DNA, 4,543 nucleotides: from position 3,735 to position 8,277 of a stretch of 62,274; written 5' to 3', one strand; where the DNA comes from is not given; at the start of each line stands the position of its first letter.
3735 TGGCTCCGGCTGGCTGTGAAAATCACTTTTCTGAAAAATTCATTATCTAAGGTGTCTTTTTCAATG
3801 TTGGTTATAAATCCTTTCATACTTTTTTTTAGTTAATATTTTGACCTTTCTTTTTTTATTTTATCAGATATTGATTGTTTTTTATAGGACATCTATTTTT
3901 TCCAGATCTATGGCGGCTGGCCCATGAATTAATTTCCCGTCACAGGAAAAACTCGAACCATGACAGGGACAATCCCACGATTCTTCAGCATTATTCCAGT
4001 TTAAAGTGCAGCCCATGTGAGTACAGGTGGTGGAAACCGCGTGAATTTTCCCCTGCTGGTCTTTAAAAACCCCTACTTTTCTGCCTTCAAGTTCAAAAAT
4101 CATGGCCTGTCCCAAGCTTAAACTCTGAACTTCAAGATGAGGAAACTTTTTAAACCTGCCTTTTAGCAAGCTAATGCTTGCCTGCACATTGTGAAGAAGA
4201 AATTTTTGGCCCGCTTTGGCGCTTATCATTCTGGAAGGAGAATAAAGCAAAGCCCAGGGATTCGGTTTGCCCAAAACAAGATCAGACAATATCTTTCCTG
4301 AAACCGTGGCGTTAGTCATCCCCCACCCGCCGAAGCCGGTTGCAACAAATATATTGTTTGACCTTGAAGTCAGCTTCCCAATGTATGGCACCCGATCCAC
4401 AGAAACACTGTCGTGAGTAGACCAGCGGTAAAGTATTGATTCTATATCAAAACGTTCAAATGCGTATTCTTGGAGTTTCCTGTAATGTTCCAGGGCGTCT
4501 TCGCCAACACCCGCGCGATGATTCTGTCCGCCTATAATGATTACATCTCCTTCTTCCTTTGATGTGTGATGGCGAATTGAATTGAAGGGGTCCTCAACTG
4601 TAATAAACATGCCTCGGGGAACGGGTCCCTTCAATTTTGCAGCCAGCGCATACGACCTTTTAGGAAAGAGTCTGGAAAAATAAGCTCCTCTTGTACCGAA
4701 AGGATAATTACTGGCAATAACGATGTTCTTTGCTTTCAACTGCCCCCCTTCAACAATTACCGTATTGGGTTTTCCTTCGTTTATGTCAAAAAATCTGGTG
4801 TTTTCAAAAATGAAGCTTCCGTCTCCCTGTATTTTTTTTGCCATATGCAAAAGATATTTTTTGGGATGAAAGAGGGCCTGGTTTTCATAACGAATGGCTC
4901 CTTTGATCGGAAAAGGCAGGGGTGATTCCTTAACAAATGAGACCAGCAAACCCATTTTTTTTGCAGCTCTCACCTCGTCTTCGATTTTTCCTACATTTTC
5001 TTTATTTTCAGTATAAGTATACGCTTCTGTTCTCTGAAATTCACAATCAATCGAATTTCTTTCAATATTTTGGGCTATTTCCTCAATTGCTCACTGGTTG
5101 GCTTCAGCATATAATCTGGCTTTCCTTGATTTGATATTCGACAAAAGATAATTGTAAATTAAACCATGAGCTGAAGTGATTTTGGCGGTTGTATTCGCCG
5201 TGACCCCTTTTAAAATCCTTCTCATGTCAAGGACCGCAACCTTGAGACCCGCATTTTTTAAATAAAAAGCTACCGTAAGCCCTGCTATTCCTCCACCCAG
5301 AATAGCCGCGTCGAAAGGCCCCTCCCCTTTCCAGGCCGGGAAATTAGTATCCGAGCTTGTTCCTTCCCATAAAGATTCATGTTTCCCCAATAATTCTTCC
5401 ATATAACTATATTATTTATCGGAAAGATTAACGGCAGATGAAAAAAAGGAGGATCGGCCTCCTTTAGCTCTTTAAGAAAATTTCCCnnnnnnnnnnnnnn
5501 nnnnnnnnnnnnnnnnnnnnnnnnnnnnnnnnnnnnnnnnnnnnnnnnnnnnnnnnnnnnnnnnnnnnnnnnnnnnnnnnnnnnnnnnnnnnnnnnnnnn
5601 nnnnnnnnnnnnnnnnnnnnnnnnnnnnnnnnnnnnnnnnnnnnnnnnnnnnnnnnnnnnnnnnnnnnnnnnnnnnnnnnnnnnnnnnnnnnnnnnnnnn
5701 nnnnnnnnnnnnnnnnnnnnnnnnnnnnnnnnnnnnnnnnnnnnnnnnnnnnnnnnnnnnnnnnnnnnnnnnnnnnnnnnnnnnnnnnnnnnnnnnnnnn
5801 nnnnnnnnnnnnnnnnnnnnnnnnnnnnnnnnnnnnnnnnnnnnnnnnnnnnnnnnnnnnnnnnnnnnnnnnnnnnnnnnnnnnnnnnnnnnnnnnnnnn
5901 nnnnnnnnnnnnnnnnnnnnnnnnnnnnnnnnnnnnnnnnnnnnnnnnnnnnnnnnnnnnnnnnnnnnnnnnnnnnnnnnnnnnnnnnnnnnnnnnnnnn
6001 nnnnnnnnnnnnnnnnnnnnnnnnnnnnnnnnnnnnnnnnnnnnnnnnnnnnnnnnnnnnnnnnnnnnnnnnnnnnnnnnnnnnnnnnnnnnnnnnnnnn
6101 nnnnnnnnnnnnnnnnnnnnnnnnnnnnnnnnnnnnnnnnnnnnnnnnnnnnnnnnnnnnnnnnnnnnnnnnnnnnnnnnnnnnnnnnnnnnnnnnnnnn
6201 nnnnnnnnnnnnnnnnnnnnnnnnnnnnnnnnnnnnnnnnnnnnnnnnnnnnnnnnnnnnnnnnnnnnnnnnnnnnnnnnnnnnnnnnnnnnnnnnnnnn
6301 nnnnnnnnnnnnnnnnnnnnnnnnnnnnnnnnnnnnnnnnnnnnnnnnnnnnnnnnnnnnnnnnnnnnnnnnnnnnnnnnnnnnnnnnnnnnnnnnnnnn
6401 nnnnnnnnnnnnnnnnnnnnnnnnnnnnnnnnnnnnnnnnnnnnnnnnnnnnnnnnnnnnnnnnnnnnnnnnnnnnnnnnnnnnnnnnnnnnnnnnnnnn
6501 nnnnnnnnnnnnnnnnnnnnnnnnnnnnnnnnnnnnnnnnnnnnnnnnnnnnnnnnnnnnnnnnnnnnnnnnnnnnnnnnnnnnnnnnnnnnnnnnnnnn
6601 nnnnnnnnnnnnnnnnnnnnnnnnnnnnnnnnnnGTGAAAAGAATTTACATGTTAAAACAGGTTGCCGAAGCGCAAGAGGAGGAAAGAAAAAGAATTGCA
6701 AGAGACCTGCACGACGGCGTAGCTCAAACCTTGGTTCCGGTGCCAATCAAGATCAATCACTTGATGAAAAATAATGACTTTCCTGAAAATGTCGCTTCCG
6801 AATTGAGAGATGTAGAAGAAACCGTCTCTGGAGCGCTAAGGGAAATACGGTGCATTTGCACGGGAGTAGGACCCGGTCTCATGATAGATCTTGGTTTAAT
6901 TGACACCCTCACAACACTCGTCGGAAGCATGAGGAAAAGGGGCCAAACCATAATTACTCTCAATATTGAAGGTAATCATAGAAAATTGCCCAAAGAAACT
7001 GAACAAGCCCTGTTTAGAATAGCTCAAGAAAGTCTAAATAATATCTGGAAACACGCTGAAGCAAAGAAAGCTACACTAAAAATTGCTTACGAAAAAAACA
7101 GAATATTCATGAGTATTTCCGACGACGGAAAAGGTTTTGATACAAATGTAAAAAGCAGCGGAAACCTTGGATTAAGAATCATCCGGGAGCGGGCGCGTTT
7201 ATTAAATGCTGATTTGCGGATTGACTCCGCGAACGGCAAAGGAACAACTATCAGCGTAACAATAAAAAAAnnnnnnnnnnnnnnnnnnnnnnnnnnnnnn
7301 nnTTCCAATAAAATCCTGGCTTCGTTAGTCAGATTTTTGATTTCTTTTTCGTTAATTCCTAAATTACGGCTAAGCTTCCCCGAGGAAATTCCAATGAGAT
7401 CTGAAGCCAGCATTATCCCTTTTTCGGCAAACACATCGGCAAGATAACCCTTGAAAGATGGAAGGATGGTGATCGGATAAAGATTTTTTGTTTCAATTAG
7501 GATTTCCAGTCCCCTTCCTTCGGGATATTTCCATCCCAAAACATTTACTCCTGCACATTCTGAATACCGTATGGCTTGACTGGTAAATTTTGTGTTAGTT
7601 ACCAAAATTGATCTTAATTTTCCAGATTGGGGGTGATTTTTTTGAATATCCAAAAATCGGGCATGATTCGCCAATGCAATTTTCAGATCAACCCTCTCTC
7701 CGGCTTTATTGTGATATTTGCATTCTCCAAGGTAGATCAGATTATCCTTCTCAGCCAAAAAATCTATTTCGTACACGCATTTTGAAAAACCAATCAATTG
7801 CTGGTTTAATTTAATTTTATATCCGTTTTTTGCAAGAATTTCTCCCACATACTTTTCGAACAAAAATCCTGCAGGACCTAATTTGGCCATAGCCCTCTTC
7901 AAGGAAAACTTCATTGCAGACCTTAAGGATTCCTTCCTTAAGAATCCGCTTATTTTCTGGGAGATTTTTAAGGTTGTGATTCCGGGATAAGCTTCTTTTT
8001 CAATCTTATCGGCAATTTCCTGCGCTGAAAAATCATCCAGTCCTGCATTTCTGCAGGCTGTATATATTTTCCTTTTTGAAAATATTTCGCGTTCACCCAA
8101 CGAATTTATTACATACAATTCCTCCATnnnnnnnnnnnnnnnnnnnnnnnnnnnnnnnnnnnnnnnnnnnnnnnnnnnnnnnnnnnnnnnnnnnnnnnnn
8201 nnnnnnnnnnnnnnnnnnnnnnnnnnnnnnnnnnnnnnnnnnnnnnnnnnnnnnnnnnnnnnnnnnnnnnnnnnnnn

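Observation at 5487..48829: Paralogous anchored proteins 42 kb apart share a C-terminal domain resembling a catalytically dead papain/agglutinin-C fold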

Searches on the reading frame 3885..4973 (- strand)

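Call 61: search_protein_families(library=pfam, proteins=[window:3885-4973:-], max_evalue=0.001)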
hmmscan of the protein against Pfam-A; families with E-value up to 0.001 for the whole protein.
window:3885-4973:- (363 aa): 2 families
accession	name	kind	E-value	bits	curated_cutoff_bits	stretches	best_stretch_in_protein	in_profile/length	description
PF01266.30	DAO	-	6.5e-24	85.5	27.9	1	18-232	129-353/353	FAD dependent oxidoreductase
PF00355.32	Rieske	-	4e-16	59.1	20.3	1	280-356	6-83/88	Rieske [2Fe-2S] domain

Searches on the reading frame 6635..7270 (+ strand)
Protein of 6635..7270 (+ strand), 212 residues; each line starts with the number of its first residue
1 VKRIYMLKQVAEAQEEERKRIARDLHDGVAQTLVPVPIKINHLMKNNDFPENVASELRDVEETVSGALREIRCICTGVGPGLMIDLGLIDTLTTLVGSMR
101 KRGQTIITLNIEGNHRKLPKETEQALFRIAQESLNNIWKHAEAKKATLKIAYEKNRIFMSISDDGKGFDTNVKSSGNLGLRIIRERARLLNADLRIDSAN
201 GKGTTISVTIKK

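Call 61: search_protein_families(library=pfam, proteins=[window:6635-7270:+], max_evalue=0.001)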
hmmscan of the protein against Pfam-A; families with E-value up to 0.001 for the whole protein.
window:6635-7270:+ (212 aa): 3 families
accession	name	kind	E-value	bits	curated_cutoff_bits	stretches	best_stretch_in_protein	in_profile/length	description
PF07730.19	HisKA_3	-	7.5e-13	49.3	24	1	17-78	1-63/68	Histidine kinase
PF02518.31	HATPase_c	-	1.6e-11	45.1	26.4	1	123-211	3-108/111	Histidine kinase-, DNA gyrase B-, and HSP90-like ATPase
PF13581.12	HATPase_c_2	-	0.00012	22.5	27.4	1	116-208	22-125/127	Histidine kinase-like ATPase domain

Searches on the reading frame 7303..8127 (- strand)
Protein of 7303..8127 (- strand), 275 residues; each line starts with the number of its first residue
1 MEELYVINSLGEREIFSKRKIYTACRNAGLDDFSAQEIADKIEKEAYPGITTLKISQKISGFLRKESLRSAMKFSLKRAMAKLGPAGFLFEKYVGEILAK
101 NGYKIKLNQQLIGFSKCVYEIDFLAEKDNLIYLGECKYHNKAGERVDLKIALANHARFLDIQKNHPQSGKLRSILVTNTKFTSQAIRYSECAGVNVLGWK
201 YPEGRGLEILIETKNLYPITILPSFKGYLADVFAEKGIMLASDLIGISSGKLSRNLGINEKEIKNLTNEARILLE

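Call 61: search_protein_families(library=pfam, proteins=[window:7303-8127:-], max_evalue=0.001)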
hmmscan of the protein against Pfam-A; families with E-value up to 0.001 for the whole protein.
window:7303-8127:- (275 aa): 4 families
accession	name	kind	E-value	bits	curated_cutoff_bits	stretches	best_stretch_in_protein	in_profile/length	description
PF22357.2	AF1548-like_C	-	1.2e-09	38.5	23.9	1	217-273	1-55/56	AF1548-like, C-terminal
PF03477.21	ATP-cone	-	7.2e-05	23.7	25.8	1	5-74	2-78/88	ATP cone domain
PF04471.18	Mrr_cat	-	0.00024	21.6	21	0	89-191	8-99/115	Restriction endonuclease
PF13635.12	DUF4143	-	0.00032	20.9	28.1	0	78-138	98-159/160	Domain of unknown function (DUF4143)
